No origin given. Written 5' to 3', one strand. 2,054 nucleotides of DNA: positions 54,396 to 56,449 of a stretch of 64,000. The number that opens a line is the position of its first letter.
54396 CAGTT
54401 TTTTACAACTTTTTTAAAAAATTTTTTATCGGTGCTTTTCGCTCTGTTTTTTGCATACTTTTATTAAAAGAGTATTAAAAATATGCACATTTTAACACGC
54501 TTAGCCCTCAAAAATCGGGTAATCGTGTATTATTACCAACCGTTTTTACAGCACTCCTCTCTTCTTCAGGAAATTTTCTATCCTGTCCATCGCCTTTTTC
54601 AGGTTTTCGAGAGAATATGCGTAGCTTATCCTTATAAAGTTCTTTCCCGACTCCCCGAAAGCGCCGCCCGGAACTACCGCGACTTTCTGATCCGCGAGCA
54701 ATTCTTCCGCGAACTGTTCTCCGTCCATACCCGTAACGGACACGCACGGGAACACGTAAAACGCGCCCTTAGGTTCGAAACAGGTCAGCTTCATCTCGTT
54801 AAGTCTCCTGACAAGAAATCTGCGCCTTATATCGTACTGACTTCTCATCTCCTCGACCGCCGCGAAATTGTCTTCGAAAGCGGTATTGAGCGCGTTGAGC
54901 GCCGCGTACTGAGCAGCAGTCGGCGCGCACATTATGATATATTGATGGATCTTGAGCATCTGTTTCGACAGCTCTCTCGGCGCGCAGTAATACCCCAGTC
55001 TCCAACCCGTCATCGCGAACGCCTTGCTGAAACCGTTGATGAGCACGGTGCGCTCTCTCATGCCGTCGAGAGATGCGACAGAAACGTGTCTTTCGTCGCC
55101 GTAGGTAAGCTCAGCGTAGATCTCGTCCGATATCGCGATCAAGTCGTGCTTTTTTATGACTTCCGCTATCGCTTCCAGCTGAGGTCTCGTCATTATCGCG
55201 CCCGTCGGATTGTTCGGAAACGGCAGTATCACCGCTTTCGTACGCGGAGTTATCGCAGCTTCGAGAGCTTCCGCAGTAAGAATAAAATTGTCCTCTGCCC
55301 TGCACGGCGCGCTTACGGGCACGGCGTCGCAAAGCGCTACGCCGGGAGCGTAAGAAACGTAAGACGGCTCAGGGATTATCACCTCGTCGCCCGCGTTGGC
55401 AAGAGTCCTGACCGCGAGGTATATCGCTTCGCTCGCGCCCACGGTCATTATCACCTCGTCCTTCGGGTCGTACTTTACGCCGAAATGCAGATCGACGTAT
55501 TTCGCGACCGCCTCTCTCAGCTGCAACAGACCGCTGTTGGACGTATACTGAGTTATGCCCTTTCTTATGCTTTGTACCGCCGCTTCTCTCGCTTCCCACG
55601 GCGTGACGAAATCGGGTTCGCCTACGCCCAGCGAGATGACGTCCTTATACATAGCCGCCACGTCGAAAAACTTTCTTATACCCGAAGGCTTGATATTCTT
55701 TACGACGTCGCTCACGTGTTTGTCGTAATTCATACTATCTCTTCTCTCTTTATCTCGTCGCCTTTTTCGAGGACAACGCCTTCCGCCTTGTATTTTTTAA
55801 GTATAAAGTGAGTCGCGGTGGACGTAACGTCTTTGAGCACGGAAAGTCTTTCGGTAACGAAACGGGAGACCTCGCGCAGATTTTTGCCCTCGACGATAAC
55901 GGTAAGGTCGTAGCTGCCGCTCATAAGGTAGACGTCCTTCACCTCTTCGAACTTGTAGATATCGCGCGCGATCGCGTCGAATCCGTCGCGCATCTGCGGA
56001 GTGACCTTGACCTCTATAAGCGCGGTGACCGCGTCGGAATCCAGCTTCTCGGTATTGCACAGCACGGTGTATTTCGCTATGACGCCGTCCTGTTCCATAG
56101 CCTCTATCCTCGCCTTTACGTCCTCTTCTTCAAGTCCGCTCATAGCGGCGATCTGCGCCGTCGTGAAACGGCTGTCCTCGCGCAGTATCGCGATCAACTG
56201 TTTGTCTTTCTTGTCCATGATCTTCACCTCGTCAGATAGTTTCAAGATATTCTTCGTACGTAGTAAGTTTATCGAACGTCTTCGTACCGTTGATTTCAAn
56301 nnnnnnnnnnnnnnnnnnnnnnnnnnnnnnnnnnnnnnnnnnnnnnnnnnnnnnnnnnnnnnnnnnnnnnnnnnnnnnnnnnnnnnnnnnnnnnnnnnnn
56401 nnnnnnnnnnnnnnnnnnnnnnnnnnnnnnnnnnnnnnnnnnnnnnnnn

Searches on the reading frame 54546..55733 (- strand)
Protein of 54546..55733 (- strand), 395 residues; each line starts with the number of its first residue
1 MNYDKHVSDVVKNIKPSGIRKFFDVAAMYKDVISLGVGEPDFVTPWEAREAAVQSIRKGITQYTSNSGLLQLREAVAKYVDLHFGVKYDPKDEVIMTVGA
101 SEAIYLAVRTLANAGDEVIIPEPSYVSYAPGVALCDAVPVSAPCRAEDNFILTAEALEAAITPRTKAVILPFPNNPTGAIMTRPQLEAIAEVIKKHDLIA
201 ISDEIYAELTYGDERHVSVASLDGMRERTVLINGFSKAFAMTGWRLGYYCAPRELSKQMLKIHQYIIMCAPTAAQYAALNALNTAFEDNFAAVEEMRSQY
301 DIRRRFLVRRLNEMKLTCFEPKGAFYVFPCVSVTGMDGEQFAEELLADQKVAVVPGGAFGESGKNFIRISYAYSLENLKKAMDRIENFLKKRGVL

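Call 8: search_protein_families(library=pfam, proteins=[window:54546-55733:-])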
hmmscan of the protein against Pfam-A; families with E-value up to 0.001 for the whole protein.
window:54546-55733:- (395 aa): 4 families
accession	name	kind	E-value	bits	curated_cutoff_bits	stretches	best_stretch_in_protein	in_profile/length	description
PF00155.27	Aminotran_1_2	-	3.8e-83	280.1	19.7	1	30-385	1-361/361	Aminotransferase class I and II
PF01041.23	DegT_DnrJ_EryC1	-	3.1e-11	43.6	19.8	1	91-203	39-145/360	DegT/DnrJ/EryC1/StrS aminotransferase family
PF00266.25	Aminotran_5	-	4.8e-07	29.5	21.5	1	89-203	59-175/371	Aminotransferase class-V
PF01053.26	Cys_Met_Meta_PP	-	8.2e-06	25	27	1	96-205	73-175/381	Cys/Met metabolism PLP-dependent enzyme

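Call 9: find_related_loci(query=window:54546-55733:-, collection=genome_contigs, flank=4000)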
Query window:54546-55733:- (395 aa) in genome_contigs; peptide patterns used: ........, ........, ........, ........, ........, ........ (x = any residue, [..] = any of these).
600 stretches matched a pattern (row limit reached: there are more); 597 encode a relative of the query (tblastn E <= 1e-3); the best 80 are kept; 80 distinct loci.
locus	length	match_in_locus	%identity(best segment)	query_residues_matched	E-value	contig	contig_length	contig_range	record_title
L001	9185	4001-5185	91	1-395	0e+0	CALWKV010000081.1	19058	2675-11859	MAG: uncultured Christensenellaceae bacterium isolate E37__bin146 genome assembly, contig: E37__k127_68306, whole genome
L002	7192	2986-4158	67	1-392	0e+0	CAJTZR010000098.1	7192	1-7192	MAG TPA_asm: uncultured Christensenella sp. isolate MGBC120187 genome assembly, contig: MGBC120187.98, whole genome shot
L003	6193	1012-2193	62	1-395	3e-168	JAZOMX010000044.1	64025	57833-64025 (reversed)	MAG: Pumilibacteraceae bacterium isolate T1900045644_YK20190338.MAGScoT_cleanbin_000017 SGB_8153_k141_2447767, whole gen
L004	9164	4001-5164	62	1-389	1e-165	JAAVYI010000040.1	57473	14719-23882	MAG: Clostridia bacterium isolate ABMPRH_98_1 k141_1493391, whole genome shotgun sequence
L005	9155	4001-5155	61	7-393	9e-163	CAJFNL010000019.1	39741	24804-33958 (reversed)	Candidatus Gallimonas intestinalis isolate Chicken_9_mag_69 genome assembly, contig: MAGpy_11413_9_idba_bin_69_fascaffol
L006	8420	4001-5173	60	1-392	2e-162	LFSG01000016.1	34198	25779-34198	MAG: Clostridiales bacterium DTU072 scaffold15376, whole genome shotgun sequence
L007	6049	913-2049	61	12-392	4e-162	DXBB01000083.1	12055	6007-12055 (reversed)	MAG TPA_asm: Candidatus Gallimonas intestinavium isolate ChiW7-2402 ChiW7__C130215_L12055_SAMN06858607, whole genome sho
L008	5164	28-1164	61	12-392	2e-162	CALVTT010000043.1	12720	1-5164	MAG: uncultured Clostridia bacterium isolate BRZ_KS__bin81 genome assembly, contig: BRZ_KS__NODE_8955_length_12720_cov_1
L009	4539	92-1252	58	1-391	9e-165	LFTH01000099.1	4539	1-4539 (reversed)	MAG: Clostridiales bacterium DTU033 scaffold94014, whole genome shotgun sequence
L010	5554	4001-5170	60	1-392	1e-160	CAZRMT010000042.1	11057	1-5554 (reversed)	MAG TPA_asm: uncultured Christensenella sp. isolate SRP225648_co1_121 genome assembly, contig: NODE_15221_length_11057_c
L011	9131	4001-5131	63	13-391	2e-159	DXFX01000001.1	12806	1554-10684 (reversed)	MAG TPA_asm: Candidatus Borkfalkia faecipullorum isolate 811 CHK14__C2340_L12806_SAMEA104467156, whole genome shotgun se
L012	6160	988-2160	59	1-391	1e-159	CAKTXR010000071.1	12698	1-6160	MAG: uncultured Clostridia bacterium isolate REFINED_METABAT215_TOP10_CONTIGS_1500_ASSEMBLY_K77_MERGED__Hadza_PheChl_Fib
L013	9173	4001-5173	59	1-391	9e-159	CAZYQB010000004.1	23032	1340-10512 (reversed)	MAG TPA_asm: uncultured Oscillospiraceae bacterium isolate SRP315200_co1_915 genome assembly, contig: NODE_3777_length_2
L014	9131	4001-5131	61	12-390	5e-158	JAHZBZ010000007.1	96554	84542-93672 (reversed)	MAG: Bacillota bacterium isolate HRGM_Genome_2163 HRGM_Genome_2163_7, whole genome shotgun sequence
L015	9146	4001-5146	60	7-390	9e-158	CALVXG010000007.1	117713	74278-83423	MAG: uncultured Clostridia bacterium isolate BRZ_HT__bin55 genome assembly, contig: BRZ_HT__NODE_306_length_117713_cov_1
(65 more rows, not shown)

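Call 15: find_homologous_proteins(query=window:54546-55733:-, max_evalue=1e-100)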
Query window:54546-55733:- (395 aa): 7996 proteins with E <= 1e-100 among 8000 candidates; the best 120 are listed.
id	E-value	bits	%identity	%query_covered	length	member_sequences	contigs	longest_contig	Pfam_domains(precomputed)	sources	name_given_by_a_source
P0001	7.8e-248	840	94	100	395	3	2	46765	PF00155.28,PF00266.26,PF01053.27,PF01041.24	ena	-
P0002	6.5e-247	837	98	97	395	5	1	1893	PF00155.28,PF00266.26,PF01053.27,PF01041.24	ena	-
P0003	7.9e-245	830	92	100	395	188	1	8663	PF00155.28,PF00266.26,PF01053.27,PF01041.24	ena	-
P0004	3.0e-212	723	82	98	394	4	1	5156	PF00155.28,PF00266.26,PF01041.24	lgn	-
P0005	2.1e-208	710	79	98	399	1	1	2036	PF00155.28,PF00266.26,PF01053.27,PF01041.24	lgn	-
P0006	2.6e-197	673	73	99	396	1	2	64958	PF00155.28,PF00266.26,PF01041.24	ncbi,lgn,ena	-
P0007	1.1e-195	668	73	99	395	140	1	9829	PF00155.28,PF00266.26,PF01041.24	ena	-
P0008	1.9e-195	667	73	98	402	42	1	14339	PF00155.28,PF01041.24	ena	-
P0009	1.7e-190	651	75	99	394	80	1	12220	PF00155.28,PF00266.26,PF01041.24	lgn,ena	-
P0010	1.7e-187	641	72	99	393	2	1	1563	PF00155.28,PF00266.26,PF01053.27,PF01041.24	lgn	-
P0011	5.9e-183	626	70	99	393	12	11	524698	PF00155.28,PF00266.26,PF01053.27,PF01041.24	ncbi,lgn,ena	-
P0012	1.6e-179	615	71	99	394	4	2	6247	PF00155.28,PF00266.26,PF01041.24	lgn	-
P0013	1.6e-177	608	69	99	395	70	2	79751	PF00155.28,PF00266.26,PF01053.27,PF01041.24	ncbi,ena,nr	ncbi:MAG: aminotransferase class I/II-fold pyridoxal phosphate-dependent enzyme [Clostridia bacteriu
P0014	2.6e-176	604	67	98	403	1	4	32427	PF00155.28,PF00266.26,PF01053.27,PF01041.24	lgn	-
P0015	6.6e-176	603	68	99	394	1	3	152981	PF00155.28,PF00266.26,PF01053.27,PF01041.24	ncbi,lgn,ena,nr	ncbi:MAG: aminotransferase class I/II-fold pyridoxal phosphate-dependent enzyme [Clostridia bacteriu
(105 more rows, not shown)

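Call 16: find_encoding_contigs(protein=window:54546-55733:-, flank=3000, max_places=10)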
Protein window:54546-55733:- (395 aa): 23 contigs read that carry it; 10 places shown.
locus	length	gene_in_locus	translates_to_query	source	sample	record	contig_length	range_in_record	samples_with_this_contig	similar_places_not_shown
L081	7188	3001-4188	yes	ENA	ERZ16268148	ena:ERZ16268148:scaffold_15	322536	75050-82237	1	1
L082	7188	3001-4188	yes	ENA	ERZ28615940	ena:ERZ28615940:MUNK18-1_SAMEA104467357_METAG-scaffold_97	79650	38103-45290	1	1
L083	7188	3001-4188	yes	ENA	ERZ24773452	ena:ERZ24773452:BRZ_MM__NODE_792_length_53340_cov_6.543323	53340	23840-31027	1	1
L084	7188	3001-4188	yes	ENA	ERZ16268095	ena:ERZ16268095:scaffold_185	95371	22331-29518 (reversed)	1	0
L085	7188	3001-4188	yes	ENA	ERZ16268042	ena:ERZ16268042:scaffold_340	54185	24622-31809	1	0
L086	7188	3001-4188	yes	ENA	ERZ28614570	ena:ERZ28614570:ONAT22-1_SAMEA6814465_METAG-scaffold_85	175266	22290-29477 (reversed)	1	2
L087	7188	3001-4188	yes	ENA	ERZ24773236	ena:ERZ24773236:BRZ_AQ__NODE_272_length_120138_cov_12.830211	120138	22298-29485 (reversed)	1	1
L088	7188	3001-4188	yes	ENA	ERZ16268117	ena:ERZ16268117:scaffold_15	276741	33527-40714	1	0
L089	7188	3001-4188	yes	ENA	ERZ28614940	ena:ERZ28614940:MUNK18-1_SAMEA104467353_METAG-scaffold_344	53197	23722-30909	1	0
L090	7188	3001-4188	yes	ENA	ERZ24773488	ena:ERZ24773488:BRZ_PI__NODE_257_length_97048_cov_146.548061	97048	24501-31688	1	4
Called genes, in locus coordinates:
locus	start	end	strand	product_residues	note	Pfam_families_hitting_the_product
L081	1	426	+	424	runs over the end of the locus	PF01979:Amidohydro_1, PF07969:Amidohydro_3 (weak)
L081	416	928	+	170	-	PF11611:DUF4352 (weak)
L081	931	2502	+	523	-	PF00005:ABC_tran, PF02463:SMC_N (faint), PF13304:AAA_21 (faint), PF12848:ABC_tran_Xtn, PF00005:ABC_tran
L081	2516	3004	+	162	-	PF13404:HTH_AsnC-type, PF13412:HTH_24, PF01037:AsnC_trans_reg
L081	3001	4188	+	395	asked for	PF00155:Aminotran_1_2, PF00266:Aminotran_5 (weak), PF01041:DegT_DnrJ_EryC1, PF01053:Cys_Met_Meta_PP (weak)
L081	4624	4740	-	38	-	-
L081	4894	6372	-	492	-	PF01433:Peptidase_M1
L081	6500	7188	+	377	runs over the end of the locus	PF13421:Band_7_1, PF01145:Band_7, PF12773:DZR, PF13240:Zn_Ribbon_1, PF13248:Zn_ribbon_3 (weak), PF24463:DUF7577 (weak), PF12773:DZR, PF13240:Zn_Ribbon_1, +5 more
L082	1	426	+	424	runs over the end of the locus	PF01979:Amidohydro_1, PF07969:Amidohydro_3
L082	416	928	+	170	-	PF11611:DUF4352 (weak)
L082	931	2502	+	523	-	PF00005:ABC_tran, PF02463:SMC_N (faint), PF13304:AAA_21 (faint), PF12848:ABC_tran_Xtn, PF00005:ABC_tran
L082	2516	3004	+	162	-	PF13404:HTH_AsnC-type, PF13412:HTH_24, PF01037:AsnC_trans_reg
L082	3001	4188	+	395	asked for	PF00155:Aminotran_1_2, PF00266:Aminotran_5 (weak), PF01041:DegT_DnrJ_EryC1, PF01053:Cys_Met_Meta_PP (weak)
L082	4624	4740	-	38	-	-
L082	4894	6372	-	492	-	PF01433:Peptidase_M1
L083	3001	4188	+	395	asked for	PF00155:Aminotran_1_2, PF00266:Aminotran_5 (weak), PF01041:DegT_DnrJ_EryC1, PF01053:Cys_Met_Meta_PP (weak)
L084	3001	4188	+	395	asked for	PF00155:Aminotran_1_2, PF00266:Aminotran_5 (weak), PF01041:DegT_DnrJ_EryC1, PF01053:Cys_Met_Meta_PP (weak)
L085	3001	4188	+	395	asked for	PF00155:Aminotran_1_2, PF00266:Aminotran_5 (weak), PF01041:DegT_DnrJ_EryC1, PF01053:Cys_Met_Meta_PP (weak)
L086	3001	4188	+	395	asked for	PF00155:Aminotran_1_2, PF00266:Aminotran_5 (weak), PF01041:DegT_DnrJ_EryC1, PF01053:Cys_Met_Meta_PP (weak)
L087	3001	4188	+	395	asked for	PF00155:Aminotran_1_2, PF00266:Aminotran_5 (weak), PF01041:DegT_DnrJ_EryC1, PF01053:Cys_Met_Meta_PP (weak)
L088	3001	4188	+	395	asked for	PF00155:Aminotran_1_2, PF00266:Aminotran_5 (weak), PF01041:DegT_DnrJ_EryC1, PF01053:Cys_Met_Meta_PP (weak)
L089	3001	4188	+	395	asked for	PF00155:Aminotran_1_2, PF00266:Aminotran_5 (weak), PF01041:DegT_DnrJ_EryC1, PF01053:Cys_Met_Meta_PP (weak)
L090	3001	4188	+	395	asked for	PF00155:Aminotran_1_2, PF00266:Aminotran_5 (weak), PF01041:DegT_DnrJ_EryC1, PF01053:Cys_Met_Meta_PP (weak)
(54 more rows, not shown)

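Call 17: find_encoding_contigs(protein=P0001, flank=2500, max_places=1)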
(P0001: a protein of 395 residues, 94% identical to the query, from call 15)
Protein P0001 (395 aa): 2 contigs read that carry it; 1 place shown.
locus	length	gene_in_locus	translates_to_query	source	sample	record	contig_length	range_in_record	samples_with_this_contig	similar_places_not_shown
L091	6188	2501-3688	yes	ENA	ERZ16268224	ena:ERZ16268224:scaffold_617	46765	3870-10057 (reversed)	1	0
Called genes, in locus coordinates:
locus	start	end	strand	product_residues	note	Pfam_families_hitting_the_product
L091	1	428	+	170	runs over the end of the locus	-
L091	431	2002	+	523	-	PF00005:ABC_tran, PF02463:SMC_N (faint), PF13304:AAA_21 (faint), PF12848:ABC_tran_Xtn, PF00005:ABC_tran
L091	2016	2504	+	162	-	PF13404:HTH_AsnC-type, PF13412:HTH_24, PF01037:AsnC_trans_reg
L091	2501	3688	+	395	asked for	PF00155:Aminotran_1_2, PF01041:DegT_DnrJ_EryC1, PF00266:Aminotran_5, PF01053:Cys_Met_Meta_PP (weak)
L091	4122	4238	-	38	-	-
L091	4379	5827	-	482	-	PF01433:Peptidase_M1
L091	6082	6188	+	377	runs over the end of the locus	PF13421:Band_7_1, PF01145:Band_7, PF18912:DZR_2 (weak), PF12773:DZR, PF13240:Zn_Ribbon_1, PF13248:Zn_ribbon_3 (weak), PF24463:DUF7577 (weak), PF12773:DZR, +4 more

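Call 18: find_encoding_contigs(protein=P0004, flank=2500, max_places=1)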
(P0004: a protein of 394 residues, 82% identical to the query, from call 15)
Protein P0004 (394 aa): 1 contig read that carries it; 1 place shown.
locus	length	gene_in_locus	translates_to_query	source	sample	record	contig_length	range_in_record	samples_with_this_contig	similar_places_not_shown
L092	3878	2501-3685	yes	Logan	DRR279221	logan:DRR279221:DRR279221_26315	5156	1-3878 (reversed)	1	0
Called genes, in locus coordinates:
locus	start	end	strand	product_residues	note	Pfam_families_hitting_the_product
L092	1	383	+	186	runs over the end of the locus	-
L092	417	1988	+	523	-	PF00005:ABC_tran, PF02463:SMC_N (faint), PF13304:AAA_21 (faint), PF12848:ABC_tran_Xtn, PF00005:ABC_tran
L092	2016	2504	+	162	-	PF13404:HTH_AsnC-type, PF13412:HTH_24 (weak), PF01037:AsnC_trans_reg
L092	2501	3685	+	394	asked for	PF00155:Aminotran_1_2, PF00266:Aminotran_5 (weak), PF01041:DegT_DnrJ_EryC1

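Call 19: find_encoding_contigs(protein=P0005, flank=2500, max_places=1)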
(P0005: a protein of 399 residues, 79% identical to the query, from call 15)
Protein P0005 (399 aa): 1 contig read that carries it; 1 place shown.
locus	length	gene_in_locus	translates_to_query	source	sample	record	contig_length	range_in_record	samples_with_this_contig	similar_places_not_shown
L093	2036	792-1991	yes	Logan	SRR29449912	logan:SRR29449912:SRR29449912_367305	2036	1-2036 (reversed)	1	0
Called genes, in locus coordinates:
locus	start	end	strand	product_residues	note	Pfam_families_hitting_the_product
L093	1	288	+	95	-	?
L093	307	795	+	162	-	PF13404:HTH_AsnC-type, PF13412:HTH_24, PF01037:AsnC_trans_reg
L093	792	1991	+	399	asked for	PF00155:Aminotran_1_2, PF00266:Aminotran_5 (weak), PF01041:DegT_DnrJ_EryC1, PF01053:Cys_Met_Meta_PP (weak)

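Call 20: find_encoding_contigs(protein=P0006, flank=2500, max_places=1)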
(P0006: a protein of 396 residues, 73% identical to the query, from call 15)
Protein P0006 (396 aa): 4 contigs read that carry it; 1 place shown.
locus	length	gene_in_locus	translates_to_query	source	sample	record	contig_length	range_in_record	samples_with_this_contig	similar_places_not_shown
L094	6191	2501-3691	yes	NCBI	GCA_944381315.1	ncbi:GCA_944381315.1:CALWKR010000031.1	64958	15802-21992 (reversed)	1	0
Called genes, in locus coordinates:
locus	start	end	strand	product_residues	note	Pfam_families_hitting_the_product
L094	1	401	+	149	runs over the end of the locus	-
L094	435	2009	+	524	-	PF00005:ABC_tran, PF02463:SMC_N (faint), PF13304:AAA_21 (faint), PF12848:ABC_tran_Xtn, PF00005:ABC_tran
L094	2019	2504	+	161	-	PF13404:HTH_AsnC-type, PF13412:HTH_24, PF01037:AsnC_trans_reg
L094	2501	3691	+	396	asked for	PF00155:Aminotran_1_2, PF00266:Aminotran_5 (weak), PF01041:DegT_DnrJ_EryC1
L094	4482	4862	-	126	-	-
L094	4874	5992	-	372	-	PF03977:OAD_beta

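Call 21: find_encoding_contigs(protein=P0009, flank=2500, max_places=1)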
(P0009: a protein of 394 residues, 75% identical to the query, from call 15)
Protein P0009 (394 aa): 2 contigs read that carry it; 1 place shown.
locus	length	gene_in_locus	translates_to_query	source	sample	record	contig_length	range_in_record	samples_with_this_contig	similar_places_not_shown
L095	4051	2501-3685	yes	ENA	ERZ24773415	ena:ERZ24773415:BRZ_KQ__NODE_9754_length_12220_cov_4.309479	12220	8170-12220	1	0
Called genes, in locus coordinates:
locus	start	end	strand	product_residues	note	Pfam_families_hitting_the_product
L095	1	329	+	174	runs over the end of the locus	PF11611:DUF4352 (weak)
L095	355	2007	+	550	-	PF02463:SMC_N (faint), PF00005:ABC_tran, PF13304:AAA_21 (faint), PF12848:ABC_tran_Xtn, PF00005:ABC_tran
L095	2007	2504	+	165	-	PF13404:HTH_AsnC-type, PF13412:HTH_24, PF01037:AsnC_trans_reg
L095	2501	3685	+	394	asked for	PF00155:Aminotran_1_2, PF00266:Aminotran_5 (weak), PF01041:DegT_DnrJ_EryC1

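Call 67: list_cluster_members(proteins=[P0122, L220:2872-3795:+, L101:418-1356:-, window:54549-55733:-, L220:5858-6931:-, P0006])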
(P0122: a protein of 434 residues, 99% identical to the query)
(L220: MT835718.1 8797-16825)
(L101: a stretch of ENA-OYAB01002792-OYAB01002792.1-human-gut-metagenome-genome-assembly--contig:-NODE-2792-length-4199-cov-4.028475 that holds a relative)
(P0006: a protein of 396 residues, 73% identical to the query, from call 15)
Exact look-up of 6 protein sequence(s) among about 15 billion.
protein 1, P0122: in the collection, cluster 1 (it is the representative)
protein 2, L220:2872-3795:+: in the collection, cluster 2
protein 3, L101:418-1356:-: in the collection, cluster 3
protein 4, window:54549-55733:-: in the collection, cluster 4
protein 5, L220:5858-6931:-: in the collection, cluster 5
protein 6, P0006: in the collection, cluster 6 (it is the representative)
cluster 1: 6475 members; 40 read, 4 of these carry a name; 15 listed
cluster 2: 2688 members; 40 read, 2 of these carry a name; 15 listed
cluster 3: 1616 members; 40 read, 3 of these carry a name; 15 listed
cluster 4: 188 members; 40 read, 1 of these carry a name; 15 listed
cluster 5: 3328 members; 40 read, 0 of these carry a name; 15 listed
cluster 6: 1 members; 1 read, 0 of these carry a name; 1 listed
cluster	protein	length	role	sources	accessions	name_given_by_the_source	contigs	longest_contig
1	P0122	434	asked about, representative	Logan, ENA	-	-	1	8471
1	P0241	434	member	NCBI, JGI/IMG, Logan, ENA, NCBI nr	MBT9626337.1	electron transport complex subunit RsxC [Ruminococcus bicirculans] | electron transport complex subunit RsxC [Ruminococcus bicirculans (ex Wegman et al. 2014)]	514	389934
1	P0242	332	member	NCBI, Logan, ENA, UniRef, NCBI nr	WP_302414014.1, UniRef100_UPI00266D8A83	FAD:protein FMN transferase [uncultured Ruminococcus sp.] | FAD:protein FMN transferase n=1 Tax=uncultured Ruminococcus sp. TaxID=165186 ...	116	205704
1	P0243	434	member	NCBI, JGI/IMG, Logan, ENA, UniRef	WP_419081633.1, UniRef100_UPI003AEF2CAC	electron transport complex subunit RsxC [Ruminococcus sp.] | electron transport complex subunit RsxC n=1 Tax=Ruminococcus sp. TaxID=41978 ...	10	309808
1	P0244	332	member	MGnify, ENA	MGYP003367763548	FL=1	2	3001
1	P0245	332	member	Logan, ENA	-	-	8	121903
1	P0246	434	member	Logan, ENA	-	-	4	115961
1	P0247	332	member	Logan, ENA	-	-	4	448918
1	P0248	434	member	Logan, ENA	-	-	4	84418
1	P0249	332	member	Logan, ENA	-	-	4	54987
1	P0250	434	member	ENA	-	-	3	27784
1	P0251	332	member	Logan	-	-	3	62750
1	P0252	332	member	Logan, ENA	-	-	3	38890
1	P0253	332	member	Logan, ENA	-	-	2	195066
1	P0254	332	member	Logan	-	-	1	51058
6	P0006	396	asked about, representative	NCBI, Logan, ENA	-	-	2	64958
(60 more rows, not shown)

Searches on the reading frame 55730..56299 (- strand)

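Call 8: search_protein_families(library=pfam, proteins=[window:55730-56299:-])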
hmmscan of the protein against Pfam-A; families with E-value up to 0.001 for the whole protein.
window:55730-56299:- (189 aa): 3 families
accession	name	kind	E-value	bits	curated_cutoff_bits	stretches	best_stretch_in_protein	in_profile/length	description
PF01037.27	AsnC_trans_reg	-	3.8e-16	59.2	25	1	95-168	1-72/73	Lrp/AsnC ligand binding domain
PF13404.12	HTH_AsnC-type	-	1.3e-09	38.1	27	1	28-69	1-42/42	AsnC-type helix-turn-helix domain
PF13412.12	HTH_24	-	4.5e-09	36.2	21.9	1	28-74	1-47/48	Winged helix-turn-helix DNA-binding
